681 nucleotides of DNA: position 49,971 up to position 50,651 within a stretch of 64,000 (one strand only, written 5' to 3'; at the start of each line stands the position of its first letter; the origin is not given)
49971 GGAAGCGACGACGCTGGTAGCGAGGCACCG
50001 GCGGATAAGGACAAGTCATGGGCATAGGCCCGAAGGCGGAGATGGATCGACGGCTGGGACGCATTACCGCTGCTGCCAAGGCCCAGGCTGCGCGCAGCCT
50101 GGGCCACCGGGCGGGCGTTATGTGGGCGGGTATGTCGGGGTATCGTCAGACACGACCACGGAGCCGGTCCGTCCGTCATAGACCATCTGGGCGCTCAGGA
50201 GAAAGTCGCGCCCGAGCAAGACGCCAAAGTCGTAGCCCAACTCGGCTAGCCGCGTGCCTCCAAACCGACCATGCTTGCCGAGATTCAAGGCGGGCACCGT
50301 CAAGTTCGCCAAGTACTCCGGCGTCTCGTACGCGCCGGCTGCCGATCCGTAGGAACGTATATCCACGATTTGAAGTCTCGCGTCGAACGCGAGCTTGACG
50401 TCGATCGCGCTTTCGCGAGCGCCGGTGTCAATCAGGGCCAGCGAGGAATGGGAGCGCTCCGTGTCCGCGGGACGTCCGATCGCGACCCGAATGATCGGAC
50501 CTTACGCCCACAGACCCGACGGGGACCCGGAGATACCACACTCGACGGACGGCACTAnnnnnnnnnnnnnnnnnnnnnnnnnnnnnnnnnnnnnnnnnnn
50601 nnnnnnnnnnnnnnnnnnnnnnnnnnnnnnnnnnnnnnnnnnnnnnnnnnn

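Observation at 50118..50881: Retropepsin-like aspartic protease ORF with no canonical start codon, paired with a small upstream gene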

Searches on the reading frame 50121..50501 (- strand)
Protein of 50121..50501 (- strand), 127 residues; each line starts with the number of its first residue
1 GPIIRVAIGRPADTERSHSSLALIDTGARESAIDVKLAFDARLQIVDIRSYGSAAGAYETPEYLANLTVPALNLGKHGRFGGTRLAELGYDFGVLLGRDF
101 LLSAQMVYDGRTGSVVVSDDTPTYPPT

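Call 8: search_protein_families(library=pfam, proteins=[window:50121-50501:-], max_evalue=1)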
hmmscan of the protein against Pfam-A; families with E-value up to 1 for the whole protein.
seq(127 aa): 2 families
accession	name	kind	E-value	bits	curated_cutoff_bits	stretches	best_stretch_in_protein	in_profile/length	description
PF13975.11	gag-asp_proteas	-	0.0013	19.7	28.2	1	22-101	12-90/92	gag-polyprotein putative aspartyl protease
PF13650.11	Asp_protease_2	-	0.004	18.3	24.3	1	22-100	12-90/90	Aspartyl protease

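Call 9: search_protein_families(library=ncbifam, proteins=[window:50121-50501:-], max_evalue=1)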
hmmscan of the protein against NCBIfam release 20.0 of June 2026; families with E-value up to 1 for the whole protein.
seq(127 aa): 2 families
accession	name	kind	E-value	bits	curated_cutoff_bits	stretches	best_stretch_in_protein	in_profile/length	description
TIGR03698.1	clan_AA_DTGF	subfamily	0.011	16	57.35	1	4-112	2-104/107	clan AA aspartic protease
TIGR02579.1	cas_csx3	equivalog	0.22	11.8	55.4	1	105-123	56-74/83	CRISPR-associated ring nuclease Crn3/Csx3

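Call 10: find_homologous_proteins(query=window:50121-50501:-, max_evalue=0.01)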
Query seq(127 aa) (127 aa): 15 proteins with E <= 0.01 among 48 candidates.
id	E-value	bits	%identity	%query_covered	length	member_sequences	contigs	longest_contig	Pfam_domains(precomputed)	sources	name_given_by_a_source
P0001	5.3e-76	271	100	100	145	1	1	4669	-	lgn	-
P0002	2.3e-69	249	92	100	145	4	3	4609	-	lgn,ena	-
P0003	2.6e-68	246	91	100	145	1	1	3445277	-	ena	-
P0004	1.1e-67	244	91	99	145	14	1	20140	-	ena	-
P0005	2.7e-67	243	91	100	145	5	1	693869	-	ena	-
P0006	6.2e-67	241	88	100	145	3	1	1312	-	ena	-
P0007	3.0e-47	178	92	72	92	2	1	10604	-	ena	-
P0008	4.5e-45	171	96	65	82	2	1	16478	-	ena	-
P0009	1.0e-36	144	84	64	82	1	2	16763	-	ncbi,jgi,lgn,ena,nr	ncbi:MAG: hypothetical protein OXR64_07055 [Chloroflexota bacterium]|nr:hypothetical protein [Chloro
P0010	6.1e-28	115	95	45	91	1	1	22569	-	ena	-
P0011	1.3e-22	98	96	39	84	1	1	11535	-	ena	-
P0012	5.0e-15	74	47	88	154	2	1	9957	-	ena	-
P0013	1.3e-9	56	37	89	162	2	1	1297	PF13650.12,PF13975.12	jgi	jgi:predicted aspartyl protease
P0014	3.0e-9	55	39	83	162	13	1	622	PF13650.12,PF13975.12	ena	-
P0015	7.3e-7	47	38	91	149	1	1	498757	PF13650.12,PF13975.12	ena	-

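Call 13: find_encoding_contigs(protein=P0001, flank=5000)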
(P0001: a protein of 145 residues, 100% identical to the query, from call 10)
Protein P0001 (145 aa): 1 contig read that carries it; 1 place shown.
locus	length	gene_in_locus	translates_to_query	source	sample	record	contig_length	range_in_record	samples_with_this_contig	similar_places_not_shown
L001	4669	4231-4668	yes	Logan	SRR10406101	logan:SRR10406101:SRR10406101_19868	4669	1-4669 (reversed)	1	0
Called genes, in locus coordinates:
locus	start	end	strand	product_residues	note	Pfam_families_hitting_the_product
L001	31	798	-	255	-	PF01479:S4, PF01728:FtsJ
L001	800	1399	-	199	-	PF00475:IGPD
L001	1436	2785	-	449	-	PF00815:Histidinol_dh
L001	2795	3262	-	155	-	PF02580:Tyr_Deacylase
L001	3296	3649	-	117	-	PF09723:Zn_ribbon_8, PF23455:DUF7129 (faint)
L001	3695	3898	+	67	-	-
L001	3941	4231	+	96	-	-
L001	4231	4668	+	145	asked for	?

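Call 14: find_encoding_contigs(protein=P0009, flank=5000)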
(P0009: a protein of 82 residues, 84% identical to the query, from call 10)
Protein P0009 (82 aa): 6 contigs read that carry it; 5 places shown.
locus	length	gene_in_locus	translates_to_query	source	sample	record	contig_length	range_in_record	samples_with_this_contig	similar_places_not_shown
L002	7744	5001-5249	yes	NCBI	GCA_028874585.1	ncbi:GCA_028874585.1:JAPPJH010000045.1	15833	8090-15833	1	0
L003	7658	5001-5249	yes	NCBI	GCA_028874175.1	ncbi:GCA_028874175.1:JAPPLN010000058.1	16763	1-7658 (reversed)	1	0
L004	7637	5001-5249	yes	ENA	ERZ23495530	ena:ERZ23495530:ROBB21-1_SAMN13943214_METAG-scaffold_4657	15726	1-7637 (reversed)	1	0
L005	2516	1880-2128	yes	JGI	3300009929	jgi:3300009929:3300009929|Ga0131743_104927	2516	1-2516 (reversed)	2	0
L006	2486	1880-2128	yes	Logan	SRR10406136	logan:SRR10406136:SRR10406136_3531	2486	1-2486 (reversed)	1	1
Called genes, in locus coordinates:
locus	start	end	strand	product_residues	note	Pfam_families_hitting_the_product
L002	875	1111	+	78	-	-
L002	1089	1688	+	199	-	-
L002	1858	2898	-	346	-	-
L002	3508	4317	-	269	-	PF13365:Trypsin_2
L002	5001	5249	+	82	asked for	-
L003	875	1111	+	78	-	-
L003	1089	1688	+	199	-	-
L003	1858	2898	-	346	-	-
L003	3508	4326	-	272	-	PF13365:Trypsin_2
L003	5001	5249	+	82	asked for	-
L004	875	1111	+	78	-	-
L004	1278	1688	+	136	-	-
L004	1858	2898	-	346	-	-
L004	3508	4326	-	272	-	PF13365:Trypsin_2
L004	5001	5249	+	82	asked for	-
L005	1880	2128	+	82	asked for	-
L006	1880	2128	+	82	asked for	-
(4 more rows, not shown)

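Call 15: find_encoding_contigs(protein=P0008, flank=5000)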
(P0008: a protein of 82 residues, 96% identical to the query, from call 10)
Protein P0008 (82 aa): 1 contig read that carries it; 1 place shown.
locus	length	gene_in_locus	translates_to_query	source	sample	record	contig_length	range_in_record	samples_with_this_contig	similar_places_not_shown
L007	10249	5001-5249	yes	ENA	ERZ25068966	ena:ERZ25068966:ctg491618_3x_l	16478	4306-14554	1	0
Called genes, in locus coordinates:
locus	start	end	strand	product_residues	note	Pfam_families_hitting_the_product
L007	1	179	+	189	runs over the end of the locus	-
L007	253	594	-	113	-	-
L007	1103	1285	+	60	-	-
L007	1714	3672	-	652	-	PF13588:HSDR_N_2, PF02384:N6_Mtase, PF01170:UPF0020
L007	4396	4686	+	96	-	-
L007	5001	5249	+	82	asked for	-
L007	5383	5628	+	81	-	-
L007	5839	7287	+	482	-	PF13384:HTH_23 (faint)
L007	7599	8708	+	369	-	PF02746:MR_MLE_N, PF13378:MR_MLE_C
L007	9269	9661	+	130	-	PF15919:HicB_lk_antitox, PF15970:HicB-like_2 (weak)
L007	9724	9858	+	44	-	-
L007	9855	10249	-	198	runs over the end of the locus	PF03703:bPH_2, PF24649:DUF7642 (weak)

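Call 21: find_encoding_contigs(protein=P0015, flank=4000, max_places=3)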
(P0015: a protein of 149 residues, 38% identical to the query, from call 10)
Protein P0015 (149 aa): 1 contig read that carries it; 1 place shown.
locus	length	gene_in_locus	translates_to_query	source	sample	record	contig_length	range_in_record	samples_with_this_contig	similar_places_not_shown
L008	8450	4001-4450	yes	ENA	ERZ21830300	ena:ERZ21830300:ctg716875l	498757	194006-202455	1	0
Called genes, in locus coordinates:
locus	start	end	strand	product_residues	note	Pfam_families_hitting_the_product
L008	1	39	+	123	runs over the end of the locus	-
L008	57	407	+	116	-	-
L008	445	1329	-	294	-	-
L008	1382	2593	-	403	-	PF05221:AdoHcyase, PF00670:AdoHcyase_NAD, PF02826:2-Hacid_dh_C (weak)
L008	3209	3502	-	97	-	PF00830:Ribosomal_L28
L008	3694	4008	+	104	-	-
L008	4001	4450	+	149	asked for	PF13650:Asp_protease_2, PF13975:gag-asp_proteas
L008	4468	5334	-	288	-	PF17170:DUF5128 (faint), PF24684:Vgb_lyase (faint), PF08450:SGL (faint), PF01436:NHL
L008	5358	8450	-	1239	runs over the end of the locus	PF05378:Hydant_A_N, PF01968:Hydantoinase_A, PF19278:Hydant_A_C (faint), PF02538:Hydantoinase_B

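Call 22: find_encoding_contigs(protein=P0012, flank=4000, max_places=3)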
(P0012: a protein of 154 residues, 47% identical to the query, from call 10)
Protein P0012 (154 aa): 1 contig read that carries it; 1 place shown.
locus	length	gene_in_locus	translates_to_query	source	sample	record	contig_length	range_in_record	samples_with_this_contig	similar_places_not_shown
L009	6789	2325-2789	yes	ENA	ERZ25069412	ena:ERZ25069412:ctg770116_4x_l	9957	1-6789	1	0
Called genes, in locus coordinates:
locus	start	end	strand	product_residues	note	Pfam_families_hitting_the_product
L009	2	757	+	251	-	?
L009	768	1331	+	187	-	PF00296:Bac_luciferase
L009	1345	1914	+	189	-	PF00296:Bac_luciferase (weak)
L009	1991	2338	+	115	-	-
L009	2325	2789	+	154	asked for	-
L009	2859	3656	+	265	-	PF18290:Nudix_hydro, PF00293:NUDIX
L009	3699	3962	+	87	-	PF01156:IU_nuc_hydro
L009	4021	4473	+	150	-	PF01156:IU_nuc_hydro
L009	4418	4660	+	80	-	PF01156:IU_nuc_hydro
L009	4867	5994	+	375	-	PF01663:Phosphodiest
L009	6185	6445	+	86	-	PF02604:PhdYeFM_antitox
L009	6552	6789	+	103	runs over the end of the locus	PF01850:PIN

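Call 26: find_related_loci(query=A1, collection=genome_contigs, flank=3000)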
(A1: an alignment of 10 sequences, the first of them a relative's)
Query A1 (145 aa) in genome_contigs; peptide patterns used: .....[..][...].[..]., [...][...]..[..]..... (x = any residue, [..] = any of these).
49 stretches matched a pattern; 19 encode a relative of the query (tblastn E <= 1e-3); 19 distinct loci.
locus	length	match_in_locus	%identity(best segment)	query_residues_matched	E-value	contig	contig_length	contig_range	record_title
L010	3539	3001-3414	93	1-138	5e-83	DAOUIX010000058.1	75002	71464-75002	MAG TPA_asm: Chloroflexota bacterium isolate S29_215 k147_550984, whole genome shotgun sequence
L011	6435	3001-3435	39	3-138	2e-26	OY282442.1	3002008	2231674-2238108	MAG: uncultured Dehalococcoidia bacterium genome assembly, chromosome: 1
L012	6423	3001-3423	40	5-136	1e-23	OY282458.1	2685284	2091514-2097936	MAG: uncultured Dehalococcoidia bacterium genome assembly, chromosome: 1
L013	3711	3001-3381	38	15-136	1e-22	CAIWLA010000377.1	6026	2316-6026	MAG: uncultured Magnetococcales bacterium isolate Umea_bin-01869 genome assembly, contig: bin-01869:377/729, whole genom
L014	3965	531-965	39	1-136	2e-22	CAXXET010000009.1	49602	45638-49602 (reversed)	MAG: Dehalococcoidia bacterium isolate 2b4b04a0-9111-43d2-a146-f7996b42d8f3 genome assembly, contig: contig_9, whole gen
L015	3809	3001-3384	39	13-136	2e-21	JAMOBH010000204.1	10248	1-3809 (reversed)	MAG: Magnetococcus sp. YQC-5 contig-110_1650, whole genome shotgun sequence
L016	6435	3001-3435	40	1-136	7e-21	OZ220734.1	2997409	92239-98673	MAG: Dehalococcoidia bacterium isolate 0c714f15-409a-4665-a51d-e85178f2a5b0 genome assembly, chromosome: 1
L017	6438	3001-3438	38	1-136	1e-20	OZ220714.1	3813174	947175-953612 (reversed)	MAG: Gammaproteobacteria bacterium isolate 1a8f7f40-8cb6-4f94-a6e0-ecd99667d799 genome assembly, chromosome: 1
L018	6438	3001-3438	37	3-139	1e-20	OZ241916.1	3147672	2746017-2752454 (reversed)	MAG: Arenicellales bacterium isolate a287b4df-af8e-412d-a002-b367a65622cc genome assembly, chromosome: 1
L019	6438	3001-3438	37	3-139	2e-20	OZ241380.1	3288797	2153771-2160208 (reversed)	MAG: Arenicellales bacterium isolate 48bea495-cb59-4622-83a6-b71c21f957df genome assembly, chromosome: 1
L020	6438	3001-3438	37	1-136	5e-20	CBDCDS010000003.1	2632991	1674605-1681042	MAG: Gammaproteobacteria bacterium isolate 7018d805-9e79-4280-bfa5-16e89684b7f5 genome assembly, contig: contig_3, whole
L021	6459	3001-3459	39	1-138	7e-20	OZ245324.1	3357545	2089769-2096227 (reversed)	MAG: Dehalococcoidia bacterium isolate 73e1cf89-bb5f-4822-b8fa-6749181b8977 genome assembly, chromosome: 1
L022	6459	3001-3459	39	1-138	1e-19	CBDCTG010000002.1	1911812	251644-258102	MAG: Dehalococcoidia bacterium isolate 4ff42160-3ad2-402c-a149-9455d4d66828 genome assembly, contig: contig_2, whole gen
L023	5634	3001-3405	39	11-136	4e-19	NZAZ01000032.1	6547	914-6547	MAG: Rhodospirillaceae bacterium isolate ARS16 MHASMcontig_585966, whole genome shotgun sequence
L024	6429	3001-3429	38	1-136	4e-19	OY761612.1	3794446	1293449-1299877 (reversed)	MAG: Pseudomonadales bacterium isolate 8826704f-68a6-4665-bbd8-dc2ebed91d17 genome assembly, chromosome: 1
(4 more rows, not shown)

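Call 32: find_homologous_proteins(query=A1, max_evalue=0.001)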
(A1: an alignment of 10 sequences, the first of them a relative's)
Query A1 (10 sequences) (145 aa, profile of the alignment): 958 proteins with E <= 0.001 among 8000 candidates; the best 120 are listed.
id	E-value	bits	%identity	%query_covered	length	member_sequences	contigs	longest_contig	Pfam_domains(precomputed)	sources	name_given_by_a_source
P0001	5.2e-64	233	100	100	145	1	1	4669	-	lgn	-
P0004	6.7e-64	232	90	99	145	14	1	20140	-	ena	-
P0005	2.1e-63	231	90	100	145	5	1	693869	-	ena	-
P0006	5.1e-63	230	86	100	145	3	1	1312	-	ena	-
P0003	4.4e-62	227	90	100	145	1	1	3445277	-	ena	-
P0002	4.7e-62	226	91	100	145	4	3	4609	-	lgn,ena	-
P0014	7.0e-57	210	36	92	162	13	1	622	PF13650.12,PF13975.12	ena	-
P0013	1.1e-56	209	36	92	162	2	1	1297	PF13650.12,PF13975.12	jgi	jgi:predicted aspartyl protease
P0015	1.4e-55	205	38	92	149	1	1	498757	PF13650.12,PF13975.12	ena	-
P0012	4.6e-54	201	42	95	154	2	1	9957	-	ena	-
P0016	1.2e-52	196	37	92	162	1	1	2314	PF13650.12,PF13975.12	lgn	-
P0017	7.7e-51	190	37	92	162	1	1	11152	-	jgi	jgi:predicted aspartyl protease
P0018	5.0e-50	187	35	90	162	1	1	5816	PF13650.12,PF13975.12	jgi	jgi:predicted aspartyl protease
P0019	3.9e-47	178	37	92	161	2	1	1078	-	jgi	jgi:hypothetical protein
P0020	9.8e-47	177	39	94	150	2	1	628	PF13650.12,PF13975.12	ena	-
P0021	4.7e-46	175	40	94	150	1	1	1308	PF13650.12,PF13975.12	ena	-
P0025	1.7e-44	169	38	92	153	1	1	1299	PF13650.12,PF13975.12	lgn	-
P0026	1.8e-44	169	36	92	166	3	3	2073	PF13650.12,PF13975.12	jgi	jgi:predicted aspartyl protease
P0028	1.3e-43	167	43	95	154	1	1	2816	PF13650.12,PF13975.12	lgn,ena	-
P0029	1.4e-43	167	36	92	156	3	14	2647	PF13650.12,PF13975.12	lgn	-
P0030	1.7e-43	166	38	96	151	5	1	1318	PF13650.12,PF13975.12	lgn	-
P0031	1.8e-43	166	41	94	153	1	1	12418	PF13975.12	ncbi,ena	-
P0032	3.9e-43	165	40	94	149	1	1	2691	PF13650.12,PF13975.12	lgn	-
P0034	4.9e-43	165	43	94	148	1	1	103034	PF13975.12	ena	-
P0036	7.8e-43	164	40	94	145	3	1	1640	PF13975.12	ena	-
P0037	9.2e-43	164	40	94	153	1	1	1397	PF13650.12,PF13975.12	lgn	-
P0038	1.2e-42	163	40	94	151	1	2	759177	PF13650.12,PF13975.12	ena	-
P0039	1.3e-42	163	42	94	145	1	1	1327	PF13650.12,PF13975.12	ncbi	-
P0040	2.5e-42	162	39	95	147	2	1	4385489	PF13975.12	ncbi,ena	-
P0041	4.5e-42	162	37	95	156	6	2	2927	PF13650.12,PF13975.12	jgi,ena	jgi:predicted aspartyl protease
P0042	5.3e-42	161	41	95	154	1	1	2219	PF13650.12,PF13975.12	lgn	-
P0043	5.6e-42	161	37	95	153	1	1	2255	PF13650.12,PF13975.12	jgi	jgi:Aspartyl protease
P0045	1.0e-41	161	34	80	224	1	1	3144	PF13650.12,PF13975.12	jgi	jgi:predicted aspartyl protease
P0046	1.0e-41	160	36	92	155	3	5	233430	PF13650.12,PF13975.12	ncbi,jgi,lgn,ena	jgi:predicted aspartyl protease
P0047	1.1e-41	160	39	94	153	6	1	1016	PF13975.12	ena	-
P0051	1.9e-41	160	37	94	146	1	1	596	PF13650.12,PF13975.12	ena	-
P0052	2.0e-41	160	41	92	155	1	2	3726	PF13650.12,PF13975.12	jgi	jgi:hypothetical protein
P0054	2.2e-41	159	37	94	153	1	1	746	PF13975.12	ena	-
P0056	2.3e-41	159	35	97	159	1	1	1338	PF13650.12,PF13975.12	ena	-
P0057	2.3e-41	159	39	94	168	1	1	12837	PF13975.12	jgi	jgi:hypothetical protein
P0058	2.3e-41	159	39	93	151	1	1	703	PF13650.12,PF13975.12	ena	-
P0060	2.6e-41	159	38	95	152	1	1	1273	PF13650.12,PF13975.12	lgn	-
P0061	2.6e-41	159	36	94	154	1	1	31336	PF13650.12,PF13975.12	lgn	-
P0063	3.4e-41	159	37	95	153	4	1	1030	PF13975.12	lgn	-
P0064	3.7e-41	159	37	95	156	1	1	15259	PF13650.12,PF13975.12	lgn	-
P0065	4.3e-41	158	36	94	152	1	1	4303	PF13650.12,PF13975.12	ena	-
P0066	4.4e-41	158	40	88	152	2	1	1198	PF13975.12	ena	-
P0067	4.4e-41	158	41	96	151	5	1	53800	PF13975.12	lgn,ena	-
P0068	4.5e-41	158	37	94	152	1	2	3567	PF13650.12,PF13975.12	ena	-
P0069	4.5e-41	158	38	94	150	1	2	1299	PF13650.12,PF13975.12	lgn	-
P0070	5.0e-41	158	37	94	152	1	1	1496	PF13650.12,PF13975.12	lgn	-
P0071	7.0e-41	158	41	93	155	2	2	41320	PF13975.12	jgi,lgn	jgi:predicted aspartyl protease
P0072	7.5e-41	158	43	96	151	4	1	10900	PF13650.12,PF00077.26,PF13975.12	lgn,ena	-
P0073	8.5e-41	158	40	65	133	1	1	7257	PF13650.12,PF13975.12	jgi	jgi:predicted aspartyl protease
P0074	1.0e-40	157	41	94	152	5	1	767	PF13975.12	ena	-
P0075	1.0e-40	157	36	99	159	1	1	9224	PF13975.12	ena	-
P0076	1.1e-40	157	37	94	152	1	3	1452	PF13975.12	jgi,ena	-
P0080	1.4e-40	157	35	92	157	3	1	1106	PF13650.12,PF13975.12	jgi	-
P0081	1.5e-40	157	39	95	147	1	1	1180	PF13650.12,PF13975.12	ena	-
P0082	1.6e-40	157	38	94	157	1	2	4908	PF13650.12,PF13975.12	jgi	jgi:predicted aspartyl protease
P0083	1.8e-40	156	40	72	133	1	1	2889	PF13650.12,PF13975.12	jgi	jgi:predicted aspartyl protease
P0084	1.8e-40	156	39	94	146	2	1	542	PF13650.12,PF13975.12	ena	-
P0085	2.1e-40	156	38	94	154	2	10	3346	PF13650.12,PF13975.12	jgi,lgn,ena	jgi:predicted aspartyl protease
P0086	2.1e-40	156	37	94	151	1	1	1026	PF13975.12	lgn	-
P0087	2.3e-40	156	37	97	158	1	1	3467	PF13650.12,PF13975.12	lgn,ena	-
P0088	2.3e-40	156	36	92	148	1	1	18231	PF13650.12,PF13975.12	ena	-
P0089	2.5e-40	156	38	94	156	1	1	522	PF13650.12,PF13975.12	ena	-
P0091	2.9e-40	156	39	94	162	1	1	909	PF13650.12,PF13975.12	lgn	-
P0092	3.0e-40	156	40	92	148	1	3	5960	PF13975.12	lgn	-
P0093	3.0e-40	156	35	92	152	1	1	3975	PF13650.12,PF13975.12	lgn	-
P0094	3.1e-40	156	38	94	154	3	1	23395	PF13650.12,PF13975.12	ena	-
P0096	4.3e-40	155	36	97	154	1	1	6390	PF13650.12,PF13975.12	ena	-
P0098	4.9e-40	155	38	95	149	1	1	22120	PF13650.12,PF13975.12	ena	-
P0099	5.3e-40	155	36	92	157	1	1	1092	PF13975.12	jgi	jgi:predicted aspartyl protease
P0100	6.1e-40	155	37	94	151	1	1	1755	PF13650.12,PF13975.12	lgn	-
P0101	6.3e-40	155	42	94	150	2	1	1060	PF13975.12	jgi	-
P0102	6.3e-40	155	40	94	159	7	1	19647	PF13650.12,PF13975.12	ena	-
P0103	7.0e-40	155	36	94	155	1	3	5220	PF13650.12,PF13975.12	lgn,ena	-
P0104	7.2e-40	154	39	94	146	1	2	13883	PF13650.12,PF13975.12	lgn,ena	-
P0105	7.9e-40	154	34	94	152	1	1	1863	PF13650.12,PF13975.12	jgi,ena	-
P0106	7.9e-40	154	41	72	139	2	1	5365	PF13650.12,PF13975.12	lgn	-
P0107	8.1e-40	154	34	94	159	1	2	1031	PF13650.12,PF13975.12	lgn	-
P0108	8.8e-40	154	38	94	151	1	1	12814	PF13650.12,PF13975.12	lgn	-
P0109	8.9e-40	154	37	95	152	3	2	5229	PF13650.12,PF13975.12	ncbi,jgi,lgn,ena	-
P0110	9.2e-40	154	39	94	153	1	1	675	PF13975.12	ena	-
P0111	1.0e-39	154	37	95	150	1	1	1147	PF13975.12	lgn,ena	-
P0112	1.4e-39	154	36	98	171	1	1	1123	PF13650.12,PF13975.12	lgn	-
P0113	1.4e-39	154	38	95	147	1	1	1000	PF13975.12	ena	-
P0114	1.8e-39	153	36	92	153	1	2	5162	PF13650.12,PF13975.12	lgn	-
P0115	1.9e-39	153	36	93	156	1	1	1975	PF13650.12,PF13975.12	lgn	-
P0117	2.0e-39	153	38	95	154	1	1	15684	PF13975.12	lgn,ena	-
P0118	2.0e-39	153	40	94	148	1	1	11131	PF13650.12,PF00077.26,PF13975.12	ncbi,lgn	-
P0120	2.1e-39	153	39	94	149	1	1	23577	PF13650.12,PF13975.12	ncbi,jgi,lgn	jgi:predicted aspartyl protease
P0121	2.2e-39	153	36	92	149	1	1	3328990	PF13975.12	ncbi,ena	-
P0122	2.4e-39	153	42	94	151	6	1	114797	PF13650.12,PF13975.12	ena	-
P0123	2.5e-39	153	40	91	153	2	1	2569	PF13975.12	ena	-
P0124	2.5e-39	153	40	91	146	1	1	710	PF13975.12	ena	-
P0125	2.6e-39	153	37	94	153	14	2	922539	PF13975.12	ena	-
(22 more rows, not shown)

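Call 34: search_protein_representatives(alignment_id=A1)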
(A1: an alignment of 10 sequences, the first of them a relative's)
Query: 10 sequences, 147 profile positions. Proteins with E-value up to 0.001 (for the whole library): 3159; up to 1e-10: 811; up to 1e-30: 102. The best 150 are listed.
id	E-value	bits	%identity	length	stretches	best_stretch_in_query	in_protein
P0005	6.6e-64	230.8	-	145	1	1-147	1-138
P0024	4.8e-45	169.6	-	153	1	1-147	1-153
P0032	1.2e-43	165.0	-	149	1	1-145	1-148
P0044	2.4e-42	160.9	-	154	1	1-145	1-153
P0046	3.3e-42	160.4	-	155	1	1-145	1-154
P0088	7.4e-41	156.0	-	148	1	1-145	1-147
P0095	1.0e-40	155.6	-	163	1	1-145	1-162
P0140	2.1e-40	154.6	-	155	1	1-145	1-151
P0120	6.6e-40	152.9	-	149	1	1-145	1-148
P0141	3.3e-39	150.7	-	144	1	1-145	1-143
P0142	1.8e-38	148.3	-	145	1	1-147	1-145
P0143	2.3e-38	147.9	-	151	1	3-146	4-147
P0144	5.3e-38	146.8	-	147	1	10-147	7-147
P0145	1.1e-37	145.7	-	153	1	2-145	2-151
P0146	1.2e-37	145.7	-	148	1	1-145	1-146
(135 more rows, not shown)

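Call 40: find_encoding_contigs(protein=P0007, flank=3000, max_places=2)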
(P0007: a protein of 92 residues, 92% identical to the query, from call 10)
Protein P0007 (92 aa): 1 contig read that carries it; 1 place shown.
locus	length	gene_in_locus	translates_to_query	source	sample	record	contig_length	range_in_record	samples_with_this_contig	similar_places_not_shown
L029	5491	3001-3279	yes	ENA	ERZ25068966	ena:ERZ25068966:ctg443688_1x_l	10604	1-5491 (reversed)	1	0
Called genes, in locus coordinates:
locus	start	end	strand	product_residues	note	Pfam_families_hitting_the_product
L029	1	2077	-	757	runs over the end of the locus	PF00930:DPPIV_N (faint), PF07676:PD40 (faint), PF26549:Tricorn_N (faint), PF00560:LRR_1 (faint), PF12799:LRR_4 (faint), PF23598:LRR_14, PF13855:LRR_8 (weak)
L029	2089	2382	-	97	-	-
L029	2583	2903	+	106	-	-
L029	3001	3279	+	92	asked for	-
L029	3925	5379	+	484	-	-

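Call 41: find_encoding_contigs(protein=P0010, flank=3000, max_places=2)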
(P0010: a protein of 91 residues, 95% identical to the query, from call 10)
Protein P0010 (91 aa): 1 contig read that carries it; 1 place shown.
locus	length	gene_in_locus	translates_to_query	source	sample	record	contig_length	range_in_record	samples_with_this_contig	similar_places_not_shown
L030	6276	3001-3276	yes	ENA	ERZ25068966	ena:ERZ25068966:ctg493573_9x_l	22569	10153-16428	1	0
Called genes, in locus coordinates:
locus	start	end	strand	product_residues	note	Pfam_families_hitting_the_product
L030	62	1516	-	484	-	PF02384:N6_Mtase, PF07669:Eco57I (faint)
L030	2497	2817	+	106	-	-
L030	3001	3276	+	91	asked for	-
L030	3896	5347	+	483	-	-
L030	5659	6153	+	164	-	PF02746:MR_MLE_N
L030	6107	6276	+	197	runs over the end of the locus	PF13378:MR_MLE_C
